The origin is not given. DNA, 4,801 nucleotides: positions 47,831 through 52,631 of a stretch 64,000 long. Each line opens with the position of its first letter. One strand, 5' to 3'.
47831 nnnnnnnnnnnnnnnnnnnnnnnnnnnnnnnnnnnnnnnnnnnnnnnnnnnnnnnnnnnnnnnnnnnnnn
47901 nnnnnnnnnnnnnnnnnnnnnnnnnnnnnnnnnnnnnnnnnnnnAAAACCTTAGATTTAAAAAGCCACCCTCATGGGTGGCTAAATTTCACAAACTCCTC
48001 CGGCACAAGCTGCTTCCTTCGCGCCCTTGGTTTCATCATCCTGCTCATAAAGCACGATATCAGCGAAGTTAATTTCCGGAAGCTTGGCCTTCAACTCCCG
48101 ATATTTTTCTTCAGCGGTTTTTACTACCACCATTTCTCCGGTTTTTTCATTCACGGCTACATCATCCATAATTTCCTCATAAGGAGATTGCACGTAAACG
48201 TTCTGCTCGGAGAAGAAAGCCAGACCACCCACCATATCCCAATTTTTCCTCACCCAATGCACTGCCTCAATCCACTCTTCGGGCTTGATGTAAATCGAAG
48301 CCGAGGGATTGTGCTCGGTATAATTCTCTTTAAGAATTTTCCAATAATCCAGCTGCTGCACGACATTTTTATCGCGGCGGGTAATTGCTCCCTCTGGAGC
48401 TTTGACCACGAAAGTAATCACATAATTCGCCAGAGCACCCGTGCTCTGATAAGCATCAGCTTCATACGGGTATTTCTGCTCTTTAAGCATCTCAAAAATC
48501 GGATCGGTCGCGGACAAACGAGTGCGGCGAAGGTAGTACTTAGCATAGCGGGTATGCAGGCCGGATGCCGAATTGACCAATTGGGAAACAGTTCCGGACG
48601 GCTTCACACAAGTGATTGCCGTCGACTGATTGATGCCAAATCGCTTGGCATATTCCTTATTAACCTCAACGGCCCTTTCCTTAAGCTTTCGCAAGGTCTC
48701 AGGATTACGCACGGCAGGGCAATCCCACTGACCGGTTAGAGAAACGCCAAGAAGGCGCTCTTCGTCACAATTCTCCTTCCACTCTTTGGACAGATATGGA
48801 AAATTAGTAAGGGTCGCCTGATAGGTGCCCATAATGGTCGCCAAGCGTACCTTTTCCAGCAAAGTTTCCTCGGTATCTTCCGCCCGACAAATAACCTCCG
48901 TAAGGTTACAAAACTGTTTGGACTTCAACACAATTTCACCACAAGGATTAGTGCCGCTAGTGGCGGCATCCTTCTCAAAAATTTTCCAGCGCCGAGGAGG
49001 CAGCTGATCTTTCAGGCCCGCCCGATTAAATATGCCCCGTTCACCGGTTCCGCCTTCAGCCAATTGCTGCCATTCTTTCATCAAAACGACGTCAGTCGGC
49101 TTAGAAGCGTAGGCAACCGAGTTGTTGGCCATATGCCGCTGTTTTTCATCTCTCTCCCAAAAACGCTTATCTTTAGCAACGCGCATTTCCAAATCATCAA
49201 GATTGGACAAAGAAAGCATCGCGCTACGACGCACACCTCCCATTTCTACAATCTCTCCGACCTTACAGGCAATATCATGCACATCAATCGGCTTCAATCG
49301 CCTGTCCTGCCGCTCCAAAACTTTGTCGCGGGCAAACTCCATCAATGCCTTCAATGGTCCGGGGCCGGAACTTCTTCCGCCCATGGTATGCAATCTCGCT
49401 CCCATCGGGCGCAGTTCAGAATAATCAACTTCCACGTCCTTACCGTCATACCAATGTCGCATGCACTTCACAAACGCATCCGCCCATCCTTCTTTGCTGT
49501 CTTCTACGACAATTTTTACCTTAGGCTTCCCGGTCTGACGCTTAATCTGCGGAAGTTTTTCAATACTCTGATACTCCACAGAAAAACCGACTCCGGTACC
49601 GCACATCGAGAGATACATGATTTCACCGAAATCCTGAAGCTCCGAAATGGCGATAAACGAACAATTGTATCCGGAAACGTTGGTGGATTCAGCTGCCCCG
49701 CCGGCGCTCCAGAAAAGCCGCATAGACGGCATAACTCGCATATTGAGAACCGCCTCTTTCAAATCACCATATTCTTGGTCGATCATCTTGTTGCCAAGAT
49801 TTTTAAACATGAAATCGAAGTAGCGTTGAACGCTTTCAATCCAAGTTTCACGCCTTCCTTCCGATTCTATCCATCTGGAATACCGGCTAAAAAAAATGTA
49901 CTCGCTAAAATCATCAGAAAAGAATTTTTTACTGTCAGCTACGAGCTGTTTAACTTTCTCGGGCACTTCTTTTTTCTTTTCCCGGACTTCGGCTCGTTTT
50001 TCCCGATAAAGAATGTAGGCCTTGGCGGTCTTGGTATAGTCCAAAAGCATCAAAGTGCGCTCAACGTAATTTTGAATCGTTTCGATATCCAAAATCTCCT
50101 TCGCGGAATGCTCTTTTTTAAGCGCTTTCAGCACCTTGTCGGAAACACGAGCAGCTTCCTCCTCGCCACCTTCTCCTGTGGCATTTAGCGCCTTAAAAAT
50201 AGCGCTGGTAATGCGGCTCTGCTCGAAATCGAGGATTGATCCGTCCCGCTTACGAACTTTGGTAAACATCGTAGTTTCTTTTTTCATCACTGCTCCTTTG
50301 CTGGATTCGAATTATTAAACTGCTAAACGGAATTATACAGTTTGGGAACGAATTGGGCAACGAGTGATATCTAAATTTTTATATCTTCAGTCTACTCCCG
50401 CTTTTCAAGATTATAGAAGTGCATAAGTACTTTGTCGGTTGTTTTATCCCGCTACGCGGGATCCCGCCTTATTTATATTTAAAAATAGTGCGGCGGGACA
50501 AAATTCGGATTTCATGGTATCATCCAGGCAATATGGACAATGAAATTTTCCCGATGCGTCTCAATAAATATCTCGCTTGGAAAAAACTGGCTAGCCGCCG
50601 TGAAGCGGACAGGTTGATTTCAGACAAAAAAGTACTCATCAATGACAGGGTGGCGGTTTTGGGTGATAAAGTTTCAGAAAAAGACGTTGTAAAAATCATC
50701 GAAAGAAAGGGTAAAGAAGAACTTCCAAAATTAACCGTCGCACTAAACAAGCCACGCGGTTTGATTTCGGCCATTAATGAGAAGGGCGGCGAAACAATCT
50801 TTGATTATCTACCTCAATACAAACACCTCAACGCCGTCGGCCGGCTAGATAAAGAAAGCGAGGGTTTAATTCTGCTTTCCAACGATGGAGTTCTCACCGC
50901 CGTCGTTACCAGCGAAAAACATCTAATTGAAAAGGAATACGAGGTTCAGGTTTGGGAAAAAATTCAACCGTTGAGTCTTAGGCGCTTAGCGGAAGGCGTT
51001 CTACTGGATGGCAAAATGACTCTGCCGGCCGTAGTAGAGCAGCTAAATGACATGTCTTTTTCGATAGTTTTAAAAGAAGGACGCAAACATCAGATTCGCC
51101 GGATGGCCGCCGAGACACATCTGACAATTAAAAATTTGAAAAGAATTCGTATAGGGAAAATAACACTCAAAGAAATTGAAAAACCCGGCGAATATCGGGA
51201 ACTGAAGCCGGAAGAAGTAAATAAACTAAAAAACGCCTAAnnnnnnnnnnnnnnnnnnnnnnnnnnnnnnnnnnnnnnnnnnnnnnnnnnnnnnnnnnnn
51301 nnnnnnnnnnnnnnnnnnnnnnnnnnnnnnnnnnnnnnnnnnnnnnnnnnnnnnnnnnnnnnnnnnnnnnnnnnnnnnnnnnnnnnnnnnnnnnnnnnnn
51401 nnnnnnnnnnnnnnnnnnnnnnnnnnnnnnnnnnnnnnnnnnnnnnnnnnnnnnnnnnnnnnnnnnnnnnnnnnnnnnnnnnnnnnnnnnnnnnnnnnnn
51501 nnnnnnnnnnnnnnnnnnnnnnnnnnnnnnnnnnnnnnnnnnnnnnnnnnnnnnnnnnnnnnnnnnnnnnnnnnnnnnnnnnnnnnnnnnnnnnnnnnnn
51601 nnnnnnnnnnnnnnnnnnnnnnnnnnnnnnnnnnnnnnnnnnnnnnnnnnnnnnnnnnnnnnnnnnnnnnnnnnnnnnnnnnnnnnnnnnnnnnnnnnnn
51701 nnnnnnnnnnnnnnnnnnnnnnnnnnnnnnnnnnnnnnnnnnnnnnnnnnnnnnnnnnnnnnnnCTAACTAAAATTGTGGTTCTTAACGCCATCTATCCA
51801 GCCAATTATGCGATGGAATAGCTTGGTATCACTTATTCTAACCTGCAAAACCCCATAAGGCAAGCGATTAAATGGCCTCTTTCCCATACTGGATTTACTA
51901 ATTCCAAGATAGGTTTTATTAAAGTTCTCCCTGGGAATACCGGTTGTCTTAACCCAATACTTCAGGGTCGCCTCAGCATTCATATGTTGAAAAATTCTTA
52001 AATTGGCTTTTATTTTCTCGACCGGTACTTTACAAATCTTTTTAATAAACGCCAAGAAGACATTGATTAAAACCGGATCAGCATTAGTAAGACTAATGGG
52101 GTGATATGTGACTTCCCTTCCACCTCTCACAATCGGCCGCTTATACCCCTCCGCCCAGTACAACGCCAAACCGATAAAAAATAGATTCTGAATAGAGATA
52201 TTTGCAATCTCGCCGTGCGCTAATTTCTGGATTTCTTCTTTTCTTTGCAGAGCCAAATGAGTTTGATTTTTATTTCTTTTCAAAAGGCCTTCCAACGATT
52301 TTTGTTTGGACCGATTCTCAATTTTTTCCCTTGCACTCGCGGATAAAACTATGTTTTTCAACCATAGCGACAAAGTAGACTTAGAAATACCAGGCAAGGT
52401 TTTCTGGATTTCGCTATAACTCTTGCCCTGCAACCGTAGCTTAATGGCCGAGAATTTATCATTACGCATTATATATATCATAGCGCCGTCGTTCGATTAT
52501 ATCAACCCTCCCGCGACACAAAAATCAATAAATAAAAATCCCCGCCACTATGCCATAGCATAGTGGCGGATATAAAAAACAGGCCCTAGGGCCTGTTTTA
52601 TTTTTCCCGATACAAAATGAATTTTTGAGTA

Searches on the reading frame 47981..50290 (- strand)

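Call 8: search_protein_families(library=ncbifam, proteins=[window:47981-50290:-])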
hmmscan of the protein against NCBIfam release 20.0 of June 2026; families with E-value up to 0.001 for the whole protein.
window:47981-50290:- (769 aa): 12 families
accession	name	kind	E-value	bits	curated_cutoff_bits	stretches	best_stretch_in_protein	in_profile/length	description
TIGR02505.1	RTPR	equivalog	6.2e-81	272.6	340.05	2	257-769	175-723/724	ribonucleoside-triphosphate reductase, adenosylcobalamin-dependent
NF005010.0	PRK06406.1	subfamily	2.1e-22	79.2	1125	1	8-109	3-105/771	vitamin B12-dependent ribonucleotide reductase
NF005497.0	PRK07111.1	equivalog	4.2e-21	75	764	1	8-121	1-113/746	anaerobic ribonucleoside triphosphate reductase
NF006207.0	PRK08332.1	equivalog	3.9e-19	67.4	2400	1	10-125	4-117/1684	vitamin B12-dependent ribonucleotide reductase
NF006126.0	PRK08270.1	equivalog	2.2e-17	62.5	548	1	9-112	2-101/684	ribonucleoside triphosphate reductase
NF006732.0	PRK09263.1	equivalog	4.2e-16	58.5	657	1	10-121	3-110/712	anaerobic ribonucleoside-triphosphate reductase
NF009028.0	PRK12364.1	equivalog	8.5e-16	57.1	1377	1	11-115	2-107/842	ribonucleoside-diphosphate reductase subunit alpha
NF009029.0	PRK12365.1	equivalog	8.7e-16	57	1350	1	4-133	112-248/1046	ribonucleoside-diphosphate reductase subunit alpha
NF005544.0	PRK07207.1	equivalog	6.5e-15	54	965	1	5-111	29-142/965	ribonucleoside-diphosphate reductase subunit alpha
TIGR02504.1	NrdJ_Z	equivalog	2.3e-14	52.9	399.95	1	257-518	82-356/606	adenosylcobalamin-dependent ribonucleoside-diphosphate reductase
NF006417.0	PRK08665.1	equivalog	2.1e-05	23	961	0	556-609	419-476/759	vitamin B12-dependent ribonucleotide reductase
NF005991.0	PRK08115.1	equivalog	5.2e-05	21.4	854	0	446-522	475-556/858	vitamin B12-dependent ribonucleotide reductase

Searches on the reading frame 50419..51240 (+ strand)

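Call 8: search_protein_families(library=ncbifam, proteins=[window:50419-51240:+])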
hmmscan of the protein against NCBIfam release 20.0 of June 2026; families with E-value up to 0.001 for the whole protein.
window:50419-51240:+ (273 aa): 6 families
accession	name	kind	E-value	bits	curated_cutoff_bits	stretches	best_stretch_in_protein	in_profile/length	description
NF007784.0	PRK10475.1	equivalog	5.5e-43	147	318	1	46-270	7-232/290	23S rRNA pseudouridine(2604) synthase RluF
TIGR00093.1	TIGR00093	subfamily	7e-38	129.9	109.3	1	110-263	1-160/161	pseudouridine synthase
NF008097.0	PRK10839.1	equivalog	2.4e-33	115.7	275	1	46-270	1-230/232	16S rRNA pseudouridine(516) synthase RsuA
NF007976.1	PRK10700.1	equivalog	2.9e-25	89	290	1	47-272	4-242/291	23S rRNA pseudouridine(2605) synthase RluB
NF008487.1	PRK11394.1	equivalog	5.9e-18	65.2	284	1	96-211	20-135/206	23S rRNA pseudouridine(2457) synthase RluE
TIGR00005.1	rluA_subfam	subfamily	5.8e-05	22.5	192.7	0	47-182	7-167/298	RluA family pseudouridine synthase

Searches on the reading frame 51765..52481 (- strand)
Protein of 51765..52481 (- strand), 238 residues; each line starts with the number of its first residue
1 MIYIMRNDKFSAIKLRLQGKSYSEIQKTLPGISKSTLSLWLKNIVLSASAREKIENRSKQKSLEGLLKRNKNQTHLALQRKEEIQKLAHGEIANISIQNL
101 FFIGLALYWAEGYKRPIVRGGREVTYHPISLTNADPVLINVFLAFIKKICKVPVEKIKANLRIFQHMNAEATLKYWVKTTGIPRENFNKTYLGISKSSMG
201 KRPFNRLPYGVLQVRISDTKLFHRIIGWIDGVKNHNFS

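Call 8: search_protein_families(library=ncbifam, proteins=[window:51765-52481:-])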
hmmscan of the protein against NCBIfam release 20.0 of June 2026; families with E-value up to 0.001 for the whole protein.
window:51765-52481:- (238 aa): 0 families

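Call 11: find_encoding_contigs(protein=window:51765-52481:-, flank=3000, max_places=6)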
Protein window:51765-52481:- (238 aa): 1 contig read that carries it; 1 place shown.
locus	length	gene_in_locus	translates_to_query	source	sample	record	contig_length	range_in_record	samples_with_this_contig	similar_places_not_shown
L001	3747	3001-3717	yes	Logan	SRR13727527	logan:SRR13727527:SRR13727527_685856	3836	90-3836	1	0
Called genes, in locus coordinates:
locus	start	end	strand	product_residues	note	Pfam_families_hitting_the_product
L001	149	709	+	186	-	-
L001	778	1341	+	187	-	PF01300:Sua5_yciO_yrdC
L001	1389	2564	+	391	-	PF01702:TGT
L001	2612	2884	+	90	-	PF03083:MtN3_slv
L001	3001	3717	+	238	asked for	PF13384:HTH_23 (faint)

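Call 34: search_protein_families(library=pfam, proteins=[window:51765-52481:-], max_evalue=10)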
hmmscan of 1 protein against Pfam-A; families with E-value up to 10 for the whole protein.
window:51765-52481:- (238 aa): 2 families
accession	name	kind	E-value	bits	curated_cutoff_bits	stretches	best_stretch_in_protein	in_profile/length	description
PF13384.12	HTH_23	-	2.4e-05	24.5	24.6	1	9-43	7-40/50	Homeodomain-like domain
PF01638.23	HxlR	-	0.11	12.9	20.8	1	19-45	18-44/91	HxlR-like helix-turn-helix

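Call 35: search_solved_structures(query=window:51765-52481:-, max_evalue=1)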
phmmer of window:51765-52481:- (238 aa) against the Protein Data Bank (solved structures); distinct sequences matched with E-value up to 1: 3.
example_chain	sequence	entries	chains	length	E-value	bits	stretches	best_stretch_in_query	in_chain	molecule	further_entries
8jsz_A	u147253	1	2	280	0.35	13.5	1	153-206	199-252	uridylate cyclase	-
4h59_A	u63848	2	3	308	0.67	12.6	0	137-193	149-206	Iron-compound ABC transporter, iron compound-binding protein | ABC transporter substrate-binding protein-iron transport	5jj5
4hmo_A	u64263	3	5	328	0.73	12.5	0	137-193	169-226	Iron-compound ABC transporter, iron compound-binding protein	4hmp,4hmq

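Call 37: find_homologous_proteins(query=window:51765-52481:-)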
Query window:51765-52481:- (238 aa): 981 proteins with E <= 0.001 among 1223 candidates; the best 120 are listed.
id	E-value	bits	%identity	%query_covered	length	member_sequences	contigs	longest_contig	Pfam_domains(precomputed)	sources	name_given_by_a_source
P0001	2.5e-150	516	100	98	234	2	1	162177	PF13384.13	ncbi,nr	ncbi:MAG: helix-turn-helix domain-containing protein [bacterium]|nr:helix-turn-helix domain-containi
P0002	9.2e-131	452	85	100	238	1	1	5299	-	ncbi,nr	ncbi:MAG: helix-turn-helix domain-containing protein [bacterium]|nr:helix-turn-helix domain-containi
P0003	9.7e-106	370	72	96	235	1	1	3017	PF13384.13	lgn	-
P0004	1.0e-103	364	70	97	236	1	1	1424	PF13384.13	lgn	-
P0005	1.9e-102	360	71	97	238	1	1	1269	-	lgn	-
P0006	1.0e-101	357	70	97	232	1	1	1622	-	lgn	-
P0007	2.0e-100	353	71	97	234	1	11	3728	-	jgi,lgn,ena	-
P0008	3.2e-100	352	68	96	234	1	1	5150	-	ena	-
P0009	2.7e-99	349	68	97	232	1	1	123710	-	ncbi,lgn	-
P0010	7.6e-99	348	67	97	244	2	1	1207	PF13384.13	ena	-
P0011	1.5e-97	344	65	97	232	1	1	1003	PF13384.13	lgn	-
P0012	2.1e-97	343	64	97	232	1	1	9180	PF13384.13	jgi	-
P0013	9.0e-97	341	65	97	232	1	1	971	PF13384.13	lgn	-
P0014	1.3e-96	340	65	97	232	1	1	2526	PF13384.13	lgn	-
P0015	3.4e-94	333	65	96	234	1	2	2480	-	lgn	-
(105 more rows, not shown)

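Call 40: find_encoding_contigs(protein=P0001, flank=2000, max_places=3)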
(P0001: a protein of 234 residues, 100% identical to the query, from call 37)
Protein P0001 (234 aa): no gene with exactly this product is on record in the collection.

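Call 41: find_related_loci(query=A1, collection=metagenome_contigs, flank=2500)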
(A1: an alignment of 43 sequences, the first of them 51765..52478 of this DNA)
Query A1 (237 aa) in metagenome_contigs; peptide patterns used: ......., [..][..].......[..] (x = any residue, [..] = any of these).
600 stretches matched a pattern (row limit reached: there are more); 558 encode a relative of the query (tblastn E <= 1e-3); the best 80 are kept; 80 distinct loci.
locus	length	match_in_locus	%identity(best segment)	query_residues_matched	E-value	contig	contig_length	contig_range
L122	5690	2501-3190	59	3-233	1e-92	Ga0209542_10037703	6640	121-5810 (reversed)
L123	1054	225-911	58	3-232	1e-97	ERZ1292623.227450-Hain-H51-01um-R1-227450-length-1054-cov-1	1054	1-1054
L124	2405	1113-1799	57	3-232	1e-90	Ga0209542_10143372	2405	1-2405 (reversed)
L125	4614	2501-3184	58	4-232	3e-87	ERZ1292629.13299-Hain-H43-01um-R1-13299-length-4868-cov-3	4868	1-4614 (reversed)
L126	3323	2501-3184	57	4-232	6e-86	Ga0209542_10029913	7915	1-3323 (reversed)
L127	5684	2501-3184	56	4-232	7e-86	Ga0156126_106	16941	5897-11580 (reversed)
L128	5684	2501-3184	58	4-232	2e-85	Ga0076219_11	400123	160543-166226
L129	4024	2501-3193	56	1-232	1e-85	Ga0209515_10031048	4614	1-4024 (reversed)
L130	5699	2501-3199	55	1-233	9e-85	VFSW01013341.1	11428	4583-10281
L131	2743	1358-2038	55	4-231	4e-86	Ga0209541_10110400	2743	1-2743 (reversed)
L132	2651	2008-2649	59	4-217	2e-85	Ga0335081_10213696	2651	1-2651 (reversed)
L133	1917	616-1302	55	3-232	5e-87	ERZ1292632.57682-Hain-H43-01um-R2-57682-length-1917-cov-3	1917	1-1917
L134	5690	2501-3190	53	1-231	4e-83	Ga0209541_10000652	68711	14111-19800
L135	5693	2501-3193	53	1-232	6e-83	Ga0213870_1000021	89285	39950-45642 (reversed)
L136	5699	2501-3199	53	2-235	1e-82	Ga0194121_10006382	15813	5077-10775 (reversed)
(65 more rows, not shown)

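Call 45: predict_structure(alignment_id=A1)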
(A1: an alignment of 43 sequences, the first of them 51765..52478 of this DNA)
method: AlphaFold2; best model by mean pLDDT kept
length: 237 residues; sequences in the alignment: 43
mean_pLDDT: 87.8   pTM: 0.66
mean pLDDT of the five models: 87.8, 87.5, 86.7, 84.9, 81.7
residues with pLDDT >= 90: 167; 70-90: 42; 50-70: 26; < 50: 2
segments of 3 or more residues with pLDDT < 50: none
pLDDT, mean of each block of 10 residues (from residue 1): 76 94 93 94 92 91 93 95 93 91 91 71 85 93 97 95 86 95 85 61 66 92 92 89
secondary structure, 60 per line:
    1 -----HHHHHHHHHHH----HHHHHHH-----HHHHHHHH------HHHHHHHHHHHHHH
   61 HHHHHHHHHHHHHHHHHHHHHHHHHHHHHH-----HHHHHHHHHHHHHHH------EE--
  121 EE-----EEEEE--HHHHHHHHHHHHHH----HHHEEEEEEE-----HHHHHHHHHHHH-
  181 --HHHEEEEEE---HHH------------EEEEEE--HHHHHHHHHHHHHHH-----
elements in order: H6-16 H21-27 H33-40 H47-90 H96-110 E128-132 H135-148 E156-162 H168-179 E186-191 E210-215 H218-232

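Call 54: search_solved_structures(query=A1, max_evalue=10, show_alignments=2)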
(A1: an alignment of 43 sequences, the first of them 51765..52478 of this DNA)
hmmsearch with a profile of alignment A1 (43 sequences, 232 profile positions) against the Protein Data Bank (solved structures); distinct sequences matched with E-value up to 10: 5.
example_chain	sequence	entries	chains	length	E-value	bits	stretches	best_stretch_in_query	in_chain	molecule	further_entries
7r3g_B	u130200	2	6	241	0.38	13.4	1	6-53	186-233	Regulatory protein RhlR | PROSS optimized variant of RhlR with 75 mutations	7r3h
2elh_A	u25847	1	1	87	0.42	13.3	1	3-38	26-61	CG11849-PA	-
2wvq_A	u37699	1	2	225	0.59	12.8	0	12-46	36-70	SMALL S PROTEIN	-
2wvn_A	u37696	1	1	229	0.79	12.4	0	14-46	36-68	SMALL S PROTEIN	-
2wvo_A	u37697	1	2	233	1.1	12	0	12-46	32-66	SMALL S PROTEIN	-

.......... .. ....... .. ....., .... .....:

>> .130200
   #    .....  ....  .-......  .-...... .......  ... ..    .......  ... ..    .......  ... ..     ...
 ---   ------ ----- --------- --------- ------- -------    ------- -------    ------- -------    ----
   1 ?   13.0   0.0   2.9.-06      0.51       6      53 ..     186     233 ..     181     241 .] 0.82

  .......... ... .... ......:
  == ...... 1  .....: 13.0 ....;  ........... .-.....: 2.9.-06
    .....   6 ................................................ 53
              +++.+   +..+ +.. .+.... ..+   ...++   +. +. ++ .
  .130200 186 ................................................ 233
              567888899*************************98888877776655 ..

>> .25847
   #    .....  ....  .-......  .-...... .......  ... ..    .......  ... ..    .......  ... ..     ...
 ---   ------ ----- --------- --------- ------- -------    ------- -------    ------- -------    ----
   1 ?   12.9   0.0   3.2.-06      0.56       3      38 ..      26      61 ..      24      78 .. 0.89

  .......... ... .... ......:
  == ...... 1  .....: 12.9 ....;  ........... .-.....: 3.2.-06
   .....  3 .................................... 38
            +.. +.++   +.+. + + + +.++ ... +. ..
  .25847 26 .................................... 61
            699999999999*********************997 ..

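Call 59: fold_search(model_id=the predicted structure, library=pdb)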
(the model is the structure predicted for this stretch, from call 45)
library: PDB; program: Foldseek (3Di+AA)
matches with E <= 10: 615; with E <= 0.001: 0
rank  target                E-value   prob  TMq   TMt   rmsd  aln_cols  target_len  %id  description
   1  3s06_A                9.5e-03  0.72  0.20  0.25  15.5       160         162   14  The crystal structure of the periplasmic domain of Helicobacter pylori MotB (residues 97-256, P3121). (released 2012-03-14)
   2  3s0h_B                2.3e-02  0.75  0.23  0.30  15.1       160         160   16  The crystal structure of the periplasmic domain of Helicobacter pylori MotB (residues 90-256). (released 2012-03-14)
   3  3s0h_A                3.6e-02  0.75  0.22  0.29  11.6       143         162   12  The crystal structure of the periplasmic domain of Helicobacter pylori MotB (residues 90-256). (released 2012-03-14)
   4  6ikj_A                4.3e-02  0.82  0.26  0.38   7.0       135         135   12  Crystal structure of YfiB(F48S) (released 2019-03-13)
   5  6iki_B                5.2e-02  0.77  0.26  0.38   6.6       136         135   12  Crystal structure of YfiB(W55L) (released 2019-03-13)
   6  5eaz_A                5.2e-02  0.60  0.22  0.33   7.6       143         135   13  crystal form I of YfiB belonging to space groups P21 (released 2016-05-18)
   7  3s0w_A                5.5e-02  0.63  0.21  0.29  11.9       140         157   14  The crystal structure of the periplasmic domain of Helicobacter pylori MotB (residues 78-256). (released 2012-03-14)
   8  6u83                  6.1e-02  0.69  0.22  0.30   7.4       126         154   13  OmpA-like domain of FopA1 from Francisella tularensis subsp. tularensis SCHU S4 (released 2019-09-18)
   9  3s0h_C                6.1e-02  0.47  0.19  0.25  11.0       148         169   14  The crystal structure of the periplasmic domain of Helicobacter pylori MotB (residues 90-256). (released 2012-03-14)
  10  8xkf_C                6.9e-02  0.75  0.21  0.14   5.9        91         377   18  Crystal structure of Helicobacter pylori IspDF with substrate CTP (released 2024-04-10)
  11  6iki_A                8.7e-02  0.44  0.21  0.31   7.6       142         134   13  Crystal structure of YfiB(W55L) (released 2019-03-13)
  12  1iv1_A                9.2e-02  0.87  0.23  0.34   4.6        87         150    9  Structure of 2C-Methyl-D-erythritol-2,4-cyclodiphosphate Synthase (released 2002-09-11)
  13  3cyp_B                9.2e-02  0.54  0.21  0.34   8.1       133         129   14  The crystal structure of the C-terminal domain of Helicobacter pylori MotB (residues 125-256). (released 2008-07-08)
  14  3s0y_B                9.8e-02  0.60  0.22  0.29  10.7       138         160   14  The crystal structure of the periplasmic domain of MotB (residues 64-256). (released 2012-03-14)
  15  3s06_B                9.8e-02  0.51  0.21  0.30  11.2       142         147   12  The crystal structure of the periplasmic domain of Helicobacter pylori MotB (residues 97-256, P3121). (released 2012-03-14)
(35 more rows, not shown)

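Call 60: search_protein_families(library=pfam, alignment_id=A1, max_evalue=1)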
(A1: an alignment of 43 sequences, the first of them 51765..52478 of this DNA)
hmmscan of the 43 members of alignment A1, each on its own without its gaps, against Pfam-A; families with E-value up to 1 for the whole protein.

A. member 1, window:51765-52478:- (237 aa): 2 families
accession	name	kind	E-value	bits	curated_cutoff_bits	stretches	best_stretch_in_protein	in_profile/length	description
PF13384.12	HTH_23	-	2.4e-05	24.5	24.6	1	8-42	7-40/50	Homeodomain-like domain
PF01638.23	HxlR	-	0.1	12.9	20.8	1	18-44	18-44/91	HxlR-like helix-turn-helix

B. families by the number of members that match (of 43 scanned): 48 families (the first 25 are shown)
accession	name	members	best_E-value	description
PF13384.12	HTH_23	41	9.6e-07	Homeodomain-like domain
PF25787.1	HTH_SB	27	1.7e-07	Sleeping Beauty transposase HTH domain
PF13518.12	HTH_28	22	9.2e-06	Helix-turn-helix domain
PF01381.28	HTH_3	19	0.00013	Helix-turn-helix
PF08281.18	Sigma70_r4_2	18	0.00022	Sigma-70, region 4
PF04218.19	CENP-B_N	15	8.3e-05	CENP-B N-terminal DNA-binding domain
PF13936.12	HTH_38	12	0.00045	Helix-turn-helix domain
PF05225.22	HTH_psq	7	0.0034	helix-turn-helix, Psq domain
PF07022.19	Phage_CI_repr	6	0.021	Bacteriophage CI repressor helix-turn-helix domain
PF23125.1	Xre-MbcA-ParS_M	5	0.016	Antitoxin Xre/MbcA/ParS-like, middle domain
PF21321.3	HTH_66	3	0.0053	Putative DNA-binding HTH domain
PF01710.22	HTH_Tnp_IS630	3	0.015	Transposase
PF07750.17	GcrA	3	0.037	GcrA cell cycle regulator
PF12840.13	HTH_20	3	0.049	Helix-turn-helix domain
PF13551.12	HTH_29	2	0.00079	Winged helix-turn helix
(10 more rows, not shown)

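Call 65: list_cluster_members(proteins=[P0001, P0002])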
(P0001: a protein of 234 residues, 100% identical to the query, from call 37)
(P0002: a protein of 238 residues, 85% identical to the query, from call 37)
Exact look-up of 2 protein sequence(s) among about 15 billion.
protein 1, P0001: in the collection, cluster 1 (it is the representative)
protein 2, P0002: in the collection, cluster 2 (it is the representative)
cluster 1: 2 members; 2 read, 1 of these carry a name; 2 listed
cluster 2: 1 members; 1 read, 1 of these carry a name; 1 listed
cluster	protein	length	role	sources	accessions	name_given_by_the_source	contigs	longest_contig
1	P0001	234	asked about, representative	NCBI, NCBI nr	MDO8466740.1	MAG: helix-turn-helix domain-containing protein [bacterium] | helix-turn-helix domain-containing protein [bacterium]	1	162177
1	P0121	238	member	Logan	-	-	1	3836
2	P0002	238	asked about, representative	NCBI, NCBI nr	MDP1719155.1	MAG: helix-turn-helix domain-containing protein [bacterium] | helix-turn-helix domain-containing protein [bacterium]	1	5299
